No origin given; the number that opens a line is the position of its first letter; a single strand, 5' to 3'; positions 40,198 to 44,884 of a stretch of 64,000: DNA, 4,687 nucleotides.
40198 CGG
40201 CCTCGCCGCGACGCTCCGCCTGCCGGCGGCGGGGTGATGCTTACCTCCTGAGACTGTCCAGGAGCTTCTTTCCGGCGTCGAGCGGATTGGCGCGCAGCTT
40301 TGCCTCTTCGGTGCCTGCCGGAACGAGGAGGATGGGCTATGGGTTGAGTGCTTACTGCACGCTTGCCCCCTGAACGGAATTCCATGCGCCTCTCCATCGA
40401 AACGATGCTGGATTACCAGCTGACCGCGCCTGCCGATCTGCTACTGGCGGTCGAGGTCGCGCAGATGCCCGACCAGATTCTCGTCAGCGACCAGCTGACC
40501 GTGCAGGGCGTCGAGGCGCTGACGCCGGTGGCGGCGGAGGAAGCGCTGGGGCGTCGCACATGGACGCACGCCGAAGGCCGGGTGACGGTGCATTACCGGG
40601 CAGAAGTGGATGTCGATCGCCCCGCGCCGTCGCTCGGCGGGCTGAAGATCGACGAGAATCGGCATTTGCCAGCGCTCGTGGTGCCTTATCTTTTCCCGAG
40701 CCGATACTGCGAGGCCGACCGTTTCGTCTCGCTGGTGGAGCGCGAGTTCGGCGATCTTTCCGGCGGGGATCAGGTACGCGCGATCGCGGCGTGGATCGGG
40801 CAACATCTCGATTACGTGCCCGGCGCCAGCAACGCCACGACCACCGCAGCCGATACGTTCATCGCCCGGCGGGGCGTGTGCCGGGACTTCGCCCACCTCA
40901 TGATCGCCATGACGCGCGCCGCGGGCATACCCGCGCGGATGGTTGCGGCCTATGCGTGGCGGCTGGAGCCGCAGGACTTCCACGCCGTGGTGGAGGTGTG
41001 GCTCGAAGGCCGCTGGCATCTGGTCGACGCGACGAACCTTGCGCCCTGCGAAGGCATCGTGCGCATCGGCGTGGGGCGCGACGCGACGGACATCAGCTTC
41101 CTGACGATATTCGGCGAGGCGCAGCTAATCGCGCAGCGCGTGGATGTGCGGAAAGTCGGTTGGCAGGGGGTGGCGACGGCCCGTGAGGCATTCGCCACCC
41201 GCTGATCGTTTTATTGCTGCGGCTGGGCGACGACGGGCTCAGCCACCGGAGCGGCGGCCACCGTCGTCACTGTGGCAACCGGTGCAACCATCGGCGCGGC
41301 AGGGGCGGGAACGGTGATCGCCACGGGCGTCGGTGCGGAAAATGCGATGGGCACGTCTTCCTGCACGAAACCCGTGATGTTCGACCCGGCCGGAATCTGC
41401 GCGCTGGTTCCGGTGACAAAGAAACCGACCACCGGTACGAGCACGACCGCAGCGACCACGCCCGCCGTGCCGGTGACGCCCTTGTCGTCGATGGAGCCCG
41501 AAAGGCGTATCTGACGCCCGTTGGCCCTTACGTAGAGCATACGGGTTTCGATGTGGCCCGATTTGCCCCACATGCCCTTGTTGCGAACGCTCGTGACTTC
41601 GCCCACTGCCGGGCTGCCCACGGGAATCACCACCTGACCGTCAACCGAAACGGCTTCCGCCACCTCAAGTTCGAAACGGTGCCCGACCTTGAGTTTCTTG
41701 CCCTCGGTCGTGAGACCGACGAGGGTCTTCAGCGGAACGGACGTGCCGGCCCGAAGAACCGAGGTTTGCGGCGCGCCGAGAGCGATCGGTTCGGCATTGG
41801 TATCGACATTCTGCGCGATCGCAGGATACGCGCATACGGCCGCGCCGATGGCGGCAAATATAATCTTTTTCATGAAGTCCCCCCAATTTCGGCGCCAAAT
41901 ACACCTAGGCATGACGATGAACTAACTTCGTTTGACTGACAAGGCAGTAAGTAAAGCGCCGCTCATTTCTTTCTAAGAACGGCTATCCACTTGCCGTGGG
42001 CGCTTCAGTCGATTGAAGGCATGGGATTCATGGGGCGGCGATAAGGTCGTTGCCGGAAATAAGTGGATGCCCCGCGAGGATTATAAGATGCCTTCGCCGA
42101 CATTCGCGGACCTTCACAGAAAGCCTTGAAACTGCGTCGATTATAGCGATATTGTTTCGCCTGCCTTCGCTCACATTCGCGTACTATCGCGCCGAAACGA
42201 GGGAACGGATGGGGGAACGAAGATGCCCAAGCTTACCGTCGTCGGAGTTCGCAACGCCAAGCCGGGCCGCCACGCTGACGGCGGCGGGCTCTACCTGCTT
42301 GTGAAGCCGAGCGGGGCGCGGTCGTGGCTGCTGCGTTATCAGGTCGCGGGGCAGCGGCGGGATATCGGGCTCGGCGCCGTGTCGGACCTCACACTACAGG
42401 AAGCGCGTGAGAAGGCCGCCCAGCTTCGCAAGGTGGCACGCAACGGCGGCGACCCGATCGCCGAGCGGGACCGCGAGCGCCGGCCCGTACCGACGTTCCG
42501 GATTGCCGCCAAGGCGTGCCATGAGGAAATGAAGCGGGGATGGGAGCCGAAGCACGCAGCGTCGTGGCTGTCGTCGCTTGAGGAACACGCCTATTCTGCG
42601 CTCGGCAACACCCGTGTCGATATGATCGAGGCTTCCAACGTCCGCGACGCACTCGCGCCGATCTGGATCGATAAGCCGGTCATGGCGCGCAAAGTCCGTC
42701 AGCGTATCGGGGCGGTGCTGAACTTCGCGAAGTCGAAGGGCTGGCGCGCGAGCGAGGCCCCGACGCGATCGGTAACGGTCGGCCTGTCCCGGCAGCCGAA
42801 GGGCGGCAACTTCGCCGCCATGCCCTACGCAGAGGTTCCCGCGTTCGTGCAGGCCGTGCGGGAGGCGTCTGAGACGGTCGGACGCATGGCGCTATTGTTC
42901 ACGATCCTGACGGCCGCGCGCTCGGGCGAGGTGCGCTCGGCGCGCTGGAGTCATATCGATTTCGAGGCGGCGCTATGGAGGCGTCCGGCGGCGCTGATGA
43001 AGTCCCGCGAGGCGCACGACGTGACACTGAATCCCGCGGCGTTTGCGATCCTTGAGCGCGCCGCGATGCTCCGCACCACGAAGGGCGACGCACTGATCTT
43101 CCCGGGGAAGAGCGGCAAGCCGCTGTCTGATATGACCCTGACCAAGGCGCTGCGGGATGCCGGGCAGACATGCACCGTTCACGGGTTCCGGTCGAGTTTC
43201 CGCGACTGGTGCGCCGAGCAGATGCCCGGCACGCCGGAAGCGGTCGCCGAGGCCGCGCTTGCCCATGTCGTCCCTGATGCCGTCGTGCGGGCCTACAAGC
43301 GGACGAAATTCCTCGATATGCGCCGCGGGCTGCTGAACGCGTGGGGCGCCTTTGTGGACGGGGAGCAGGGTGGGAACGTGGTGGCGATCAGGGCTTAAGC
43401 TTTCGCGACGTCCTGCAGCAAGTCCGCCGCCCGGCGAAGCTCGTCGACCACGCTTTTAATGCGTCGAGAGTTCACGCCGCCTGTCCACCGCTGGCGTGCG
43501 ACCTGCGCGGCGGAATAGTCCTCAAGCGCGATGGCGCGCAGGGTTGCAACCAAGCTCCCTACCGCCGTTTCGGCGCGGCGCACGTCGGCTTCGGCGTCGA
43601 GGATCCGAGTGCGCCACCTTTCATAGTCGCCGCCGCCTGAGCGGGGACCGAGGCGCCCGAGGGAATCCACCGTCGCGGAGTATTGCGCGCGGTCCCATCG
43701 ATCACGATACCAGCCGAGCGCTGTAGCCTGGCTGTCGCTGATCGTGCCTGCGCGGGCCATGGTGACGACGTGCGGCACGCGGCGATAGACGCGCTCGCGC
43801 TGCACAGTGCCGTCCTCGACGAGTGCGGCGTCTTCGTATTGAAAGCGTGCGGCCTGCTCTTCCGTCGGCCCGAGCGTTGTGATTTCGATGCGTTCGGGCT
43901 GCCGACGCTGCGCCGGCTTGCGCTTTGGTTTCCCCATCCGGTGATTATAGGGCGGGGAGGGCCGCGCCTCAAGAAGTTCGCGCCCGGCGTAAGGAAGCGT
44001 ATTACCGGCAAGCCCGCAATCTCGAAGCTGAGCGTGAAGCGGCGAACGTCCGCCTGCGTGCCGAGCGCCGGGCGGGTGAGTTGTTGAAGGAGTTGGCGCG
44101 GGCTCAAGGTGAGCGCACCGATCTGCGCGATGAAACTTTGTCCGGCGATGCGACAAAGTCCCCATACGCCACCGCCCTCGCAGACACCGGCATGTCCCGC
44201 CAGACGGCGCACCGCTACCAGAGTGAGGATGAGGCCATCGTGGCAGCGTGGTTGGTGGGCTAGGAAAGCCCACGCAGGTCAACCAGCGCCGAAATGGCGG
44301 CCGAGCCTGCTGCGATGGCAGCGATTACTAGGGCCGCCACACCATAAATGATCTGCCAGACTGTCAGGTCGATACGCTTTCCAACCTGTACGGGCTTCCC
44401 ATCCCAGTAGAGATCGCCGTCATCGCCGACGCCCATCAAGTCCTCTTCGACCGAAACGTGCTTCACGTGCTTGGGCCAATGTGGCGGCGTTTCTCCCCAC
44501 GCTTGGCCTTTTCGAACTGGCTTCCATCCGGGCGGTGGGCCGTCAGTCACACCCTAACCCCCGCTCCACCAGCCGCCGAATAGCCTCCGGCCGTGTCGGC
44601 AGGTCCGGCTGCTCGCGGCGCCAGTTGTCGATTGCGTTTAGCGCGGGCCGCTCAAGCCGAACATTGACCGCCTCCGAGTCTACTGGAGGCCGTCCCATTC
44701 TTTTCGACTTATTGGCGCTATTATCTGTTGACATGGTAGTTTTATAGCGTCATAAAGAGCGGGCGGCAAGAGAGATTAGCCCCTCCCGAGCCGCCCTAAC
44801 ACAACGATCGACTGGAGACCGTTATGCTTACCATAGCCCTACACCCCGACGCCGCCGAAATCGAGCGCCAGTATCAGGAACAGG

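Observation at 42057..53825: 11.8 kb tRNA-Gln island with a phage-satellite-like layout in a high-GC alphaproteobacterium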

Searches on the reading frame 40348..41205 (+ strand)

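Call 8: search_protein_families(library=pfam, max_evalue=0.01, proteins=[window:40348-41205:+])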
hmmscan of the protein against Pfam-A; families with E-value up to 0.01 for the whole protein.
window:40348-41205:+ (285 aa): 2 families
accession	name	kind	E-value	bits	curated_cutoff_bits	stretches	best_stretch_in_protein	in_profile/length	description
PF01841.26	Transglut_core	-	1.6e-23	83.5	23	1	139-228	14-108/108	Transglutaminase-like superfamily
PF04473.18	DUF553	-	7.6e-05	22.6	20.5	1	146-228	22-113/140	Transglutaminase-like domain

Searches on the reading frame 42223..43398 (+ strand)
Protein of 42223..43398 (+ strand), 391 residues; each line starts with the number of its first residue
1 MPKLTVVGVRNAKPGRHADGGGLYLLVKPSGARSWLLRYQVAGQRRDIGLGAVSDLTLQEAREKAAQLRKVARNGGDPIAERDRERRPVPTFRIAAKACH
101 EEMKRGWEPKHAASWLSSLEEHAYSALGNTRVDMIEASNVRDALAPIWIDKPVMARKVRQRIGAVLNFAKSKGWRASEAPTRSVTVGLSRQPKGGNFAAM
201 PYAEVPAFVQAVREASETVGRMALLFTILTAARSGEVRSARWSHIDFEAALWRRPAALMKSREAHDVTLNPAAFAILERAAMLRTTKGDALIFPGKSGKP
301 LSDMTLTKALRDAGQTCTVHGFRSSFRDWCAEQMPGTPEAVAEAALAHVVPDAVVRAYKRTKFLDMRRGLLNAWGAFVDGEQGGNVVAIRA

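Call 7: search_protein_families(library=pfam, max_evalue=0.01, proteins=[window:42223-43398:+])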
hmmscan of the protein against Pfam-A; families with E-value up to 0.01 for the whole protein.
window:42223-43398:+ (391 aa): 3 families
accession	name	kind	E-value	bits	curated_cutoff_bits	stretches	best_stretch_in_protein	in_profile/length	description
PF13356.12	Arm-DNA-bind_3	-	7.5e-22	77.7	27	1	4-84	1-82/83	Arm DNA-binding domain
PF22022.2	Phage_int_M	-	7.4e-21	74.6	27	1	92-181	1-91/96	Phage integrase central domain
PF00589.27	Phage_integrase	-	4.6e-13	49.7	27.1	1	203-360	6-167/172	Phage integrase family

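Call 9: search_protein_families(library=phrogs, max_evalue=0.01, proteins=[window:42223-43398:+])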
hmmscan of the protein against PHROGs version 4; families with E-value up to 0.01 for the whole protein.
window:42223-43398:+ (391 aa): 6 families
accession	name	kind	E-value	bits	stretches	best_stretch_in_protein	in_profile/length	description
phrog_1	-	integration and excision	1.1e-46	161.4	1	3-385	92-458/611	integrase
phrog_3423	-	unknown function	1.4e-19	71.6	1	3-138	7-151/157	-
phrog_216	-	integration and excision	1.2e-16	61.7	1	220-376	76-242/301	integrase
phrog_4710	-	unknown function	1.1e-12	49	1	92-263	27-198/211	-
phrog_24775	-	unknown function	2.8e-06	28.4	1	318-385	29-93/101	-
phrog_14880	-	unknown function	0.00065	20.6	1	341-381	15-55/57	-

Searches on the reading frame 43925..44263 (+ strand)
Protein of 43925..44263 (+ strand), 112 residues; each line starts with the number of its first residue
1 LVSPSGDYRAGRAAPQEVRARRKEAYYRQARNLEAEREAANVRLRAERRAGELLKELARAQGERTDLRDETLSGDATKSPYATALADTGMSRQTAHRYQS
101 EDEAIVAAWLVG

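Call 7: search_protein_families(library=pfam, max_evalue=0.01, proteins=[window:43925-44263:+])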
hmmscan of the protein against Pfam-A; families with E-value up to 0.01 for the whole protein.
window:43925-44263:+ (112 aa): 0 families

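Call 9: search_protein_families(library=phrogs, max_evalue=0.01, proteins=[window:43925-44263:+])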
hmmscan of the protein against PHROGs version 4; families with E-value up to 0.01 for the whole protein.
window:43925-44263:+ (112 aa): 1 family
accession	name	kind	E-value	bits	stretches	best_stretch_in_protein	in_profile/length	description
phrog_33995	-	unknown function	4.9e-05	24.4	1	24-95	50-117/224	-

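Call 64: search_protein_families(library=padloc, max_evalue=0.01, proteins=[window:43925-44263:+])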
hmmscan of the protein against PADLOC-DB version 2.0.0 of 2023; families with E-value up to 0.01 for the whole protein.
window:43925-44263:+ (112 aa): 0 families

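Call 65: search_protein_families(library=ncbifam, max_evalue=0.01, proteins=[window:43925-44263:+])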
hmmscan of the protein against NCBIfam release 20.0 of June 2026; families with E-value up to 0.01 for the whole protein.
window:43925-44263:+ (112 aa): 0 families

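Call 71: search_dna_similar(query=window:43925-44263:+, collection=plasmids, mode=protein, max_evalue=0.001, max_rows=12)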
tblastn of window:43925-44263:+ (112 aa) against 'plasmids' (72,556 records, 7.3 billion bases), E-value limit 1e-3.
No match.

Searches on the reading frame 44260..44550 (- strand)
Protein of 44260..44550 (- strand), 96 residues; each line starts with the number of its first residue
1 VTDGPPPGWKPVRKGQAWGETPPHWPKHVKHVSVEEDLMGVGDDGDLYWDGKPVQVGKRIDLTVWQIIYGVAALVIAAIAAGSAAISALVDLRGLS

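Call 7: search_protein_families(library=pfam, max_evalue=0.01, proteins=[window:44260-44550:-])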
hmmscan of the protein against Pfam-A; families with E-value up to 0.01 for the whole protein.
window:44260-44550:- (96 aa): 0 families

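Call 9: search_protein_families(library=phrogs, max_evalue=0.01, proteins=[window:44260-44550:-])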
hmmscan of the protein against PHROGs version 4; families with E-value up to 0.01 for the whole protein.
window:44260-44550:- (96 aa): 0 families

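Call 64: search_protein_families(library=padloc, max_evalue=0.01, proteins=[window:44260-44550:-])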
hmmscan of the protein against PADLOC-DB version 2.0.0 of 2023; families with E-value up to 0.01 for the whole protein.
window:44260-44550:- (96 aa): 0 families

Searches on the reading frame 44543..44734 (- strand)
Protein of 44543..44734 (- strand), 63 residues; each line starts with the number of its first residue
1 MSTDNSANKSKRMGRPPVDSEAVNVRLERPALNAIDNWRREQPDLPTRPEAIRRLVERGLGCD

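Call 7: search_protein_families(library=pfam, max_evalue=0.01, proteins=[window:44543-44734:-])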
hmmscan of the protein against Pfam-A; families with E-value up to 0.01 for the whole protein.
window:44543-44734:- (63 aa): 0 families

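Call 9: search_protein_families(library=phrogs, max_evalue=0.01, proteins=[window:44543-44734:-])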
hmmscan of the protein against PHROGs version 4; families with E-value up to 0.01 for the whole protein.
window:44543-44734:- (63 aa): 1 family
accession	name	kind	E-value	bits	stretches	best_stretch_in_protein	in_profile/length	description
phrog_4738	-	transcription regulation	1.2e-05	26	1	8-60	3-53/59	transcriptional repressor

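Call 64: search_protein_families(library=padloc, max_evalue=0.01, proteins=[window:44543-44734:-])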
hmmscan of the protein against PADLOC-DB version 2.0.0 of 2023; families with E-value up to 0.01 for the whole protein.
window:44543-44734:- (63 aa): 0 families

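Call 65: search_protein_families(library=ncbifam, max_evalue=0.01, proteins=[window:44543-44734:-])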
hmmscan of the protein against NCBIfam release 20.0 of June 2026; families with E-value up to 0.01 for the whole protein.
window:44543-44734:- (63 aa): 0 families
